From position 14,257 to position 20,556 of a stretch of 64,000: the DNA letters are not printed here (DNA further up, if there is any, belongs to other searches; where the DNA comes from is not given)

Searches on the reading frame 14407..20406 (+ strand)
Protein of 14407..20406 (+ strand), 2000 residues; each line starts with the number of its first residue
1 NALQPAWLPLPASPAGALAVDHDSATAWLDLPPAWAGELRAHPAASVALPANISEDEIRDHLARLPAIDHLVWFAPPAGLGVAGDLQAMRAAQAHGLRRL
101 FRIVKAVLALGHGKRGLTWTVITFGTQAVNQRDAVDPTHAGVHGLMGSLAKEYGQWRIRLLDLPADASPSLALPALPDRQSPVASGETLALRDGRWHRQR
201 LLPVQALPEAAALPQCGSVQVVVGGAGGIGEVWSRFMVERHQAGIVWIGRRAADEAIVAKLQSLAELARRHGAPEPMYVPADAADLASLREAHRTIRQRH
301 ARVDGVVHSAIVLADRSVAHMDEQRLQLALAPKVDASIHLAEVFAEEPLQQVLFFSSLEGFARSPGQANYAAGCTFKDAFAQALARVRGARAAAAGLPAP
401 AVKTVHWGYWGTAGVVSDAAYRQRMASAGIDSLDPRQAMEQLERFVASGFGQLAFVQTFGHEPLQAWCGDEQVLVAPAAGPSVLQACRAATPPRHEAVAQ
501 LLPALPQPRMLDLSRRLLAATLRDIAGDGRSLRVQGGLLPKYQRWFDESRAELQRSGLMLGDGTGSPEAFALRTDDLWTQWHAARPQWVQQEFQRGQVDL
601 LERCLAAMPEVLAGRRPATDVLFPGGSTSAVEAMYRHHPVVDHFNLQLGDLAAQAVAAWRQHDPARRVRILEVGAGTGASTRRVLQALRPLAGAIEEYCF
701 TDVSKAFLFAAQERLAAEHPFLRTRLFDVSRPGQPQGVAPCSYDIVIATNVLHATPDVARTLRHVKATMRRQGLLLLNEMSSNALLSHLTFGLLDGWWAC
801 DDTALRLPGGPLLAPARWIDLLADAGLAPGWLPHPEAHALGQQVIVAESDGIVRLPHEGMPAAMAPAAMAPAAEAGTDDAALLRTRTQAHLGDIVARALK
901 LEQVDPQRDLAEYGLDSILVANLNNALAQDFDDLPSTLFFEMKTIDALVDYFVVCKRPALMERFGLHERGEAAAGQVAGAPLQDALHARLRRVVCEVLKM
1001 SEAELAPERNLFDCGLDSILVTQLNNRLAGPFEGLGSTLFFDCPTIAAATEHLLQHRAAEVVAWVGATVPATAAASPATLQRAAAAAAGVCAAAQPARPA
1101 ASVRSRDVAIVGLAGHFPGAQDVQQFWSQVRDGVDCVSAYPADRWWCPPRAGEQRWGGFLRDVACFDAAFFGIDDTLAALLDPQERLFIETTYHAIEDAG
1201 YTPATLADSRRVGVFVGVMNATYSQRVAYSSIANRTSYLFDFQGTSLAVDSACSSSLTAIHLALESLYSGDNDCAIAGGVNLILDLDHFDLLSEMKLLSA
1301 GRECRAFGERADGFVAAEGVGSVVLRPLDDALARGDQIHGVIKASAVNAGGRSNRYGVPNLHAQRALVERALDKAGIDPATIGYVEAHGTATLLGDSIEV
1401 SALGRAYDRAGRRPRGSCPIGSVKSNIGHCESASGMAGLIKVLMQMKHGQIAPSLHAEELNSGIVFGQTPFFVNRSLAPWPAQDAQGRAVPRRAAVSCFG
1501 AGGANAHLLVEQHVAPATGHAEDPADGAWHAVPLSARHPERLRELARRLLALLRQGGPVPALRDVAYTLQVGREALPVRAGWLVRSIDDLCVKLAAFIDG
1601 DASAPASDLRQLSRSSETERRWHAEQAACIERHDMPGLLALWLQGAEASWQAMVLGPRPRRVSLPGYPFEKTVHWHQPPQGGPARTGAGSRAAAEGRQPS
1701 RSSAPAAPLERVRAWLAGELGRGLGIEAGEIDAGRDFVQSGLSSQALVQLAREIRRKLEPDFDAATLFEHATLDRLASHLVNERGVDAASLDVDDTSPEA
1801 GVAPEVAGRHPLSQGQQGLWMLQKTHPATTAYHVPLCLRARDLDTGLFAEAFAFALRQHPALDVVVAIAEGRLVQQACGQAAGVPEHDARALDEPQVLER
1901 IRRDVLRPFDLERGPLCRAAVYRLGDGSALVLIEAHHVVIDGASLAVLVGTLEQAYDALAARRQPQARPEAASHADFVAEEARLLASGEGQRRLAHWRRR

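Call 14: search_protein_families(library=pfam, proteins=[window:14407-20406:+], max_evalue=0.00001)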
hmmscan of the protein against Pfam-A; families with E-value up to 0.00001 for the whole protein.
window:14407-20406:+ (2000 aa): 15 families
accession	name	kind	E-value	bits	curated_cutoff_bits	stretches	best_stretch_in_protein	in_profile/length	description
PF00109.32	ketoacyl-synt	-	1.3e-68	231.8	20.8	1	1106-1331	2-252/252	Beta-ketoacyl synthase, N-terminal domain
PF02801.28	Ketoacyl-synt_C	-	3.4e-39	133.9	20.8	1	1339-1457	1-118/119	Beta-ketoacyl synthase, C-terminal domain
PF08659.16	KR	-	2.3e-37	129.1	22.6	1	219-391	2-169/180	KR domain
PF00550.31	PP-binding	-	4.3e-37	126.6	20.8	3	989-1053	2-67/67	Phosphopantetheine attachment site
PF00668.25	Condensation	-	9.3e-30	104.1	30.6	1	1808-1999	3-200/456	Condensation domain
PF08242.18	Methyltransf_12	-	8e-17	62.2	30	1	671-775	1-98/98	Methyltransferase domain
PF22336.2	RhiE-like_linker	-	6.7e-14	52.1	27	1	1534-1601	2-67/67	RhiE-like, KS-MAT linker domain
PF22621.2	CurL-like_PKS_C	-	3.4e-11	43.4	27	1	1531-1594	2-64/64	CurL-like, PKS C-terminal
PF00106.31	adh_short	-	7.7e-11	42.3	26.6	1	220-386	3-165/195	short chain dehydrogenase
PF13489.12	Methyltransf_23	-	2.1e-09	37.8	27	1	666-786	22-125/164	Methyltransferase domain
PF13561.12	adh_short_C2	-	4e-08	33.6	27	0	262-372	34-145/236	Enoyl-(Acyl carrier protein) reductase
PF13649.12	Methyltransf_25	-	9.9e-08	33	27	1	670-773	1-97/97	Methyltransferase domain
PF16197.11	KAsynt_C_assoc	-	1.8e-07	32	33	1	1468-1560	10-91/111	Ketoacyl-synthetase C-terminal extension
PF23297.2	ACP_SdgA_C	-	3.6e-07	30.6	27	0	992-1028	17-53/95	Highly reducing polyketide synthase sdgA, C-terminal ACP domain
PF08241.18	Methyltransf_11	-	9.6e-07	29.8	21.2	1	671-776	1-94/95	Methyltransferase domain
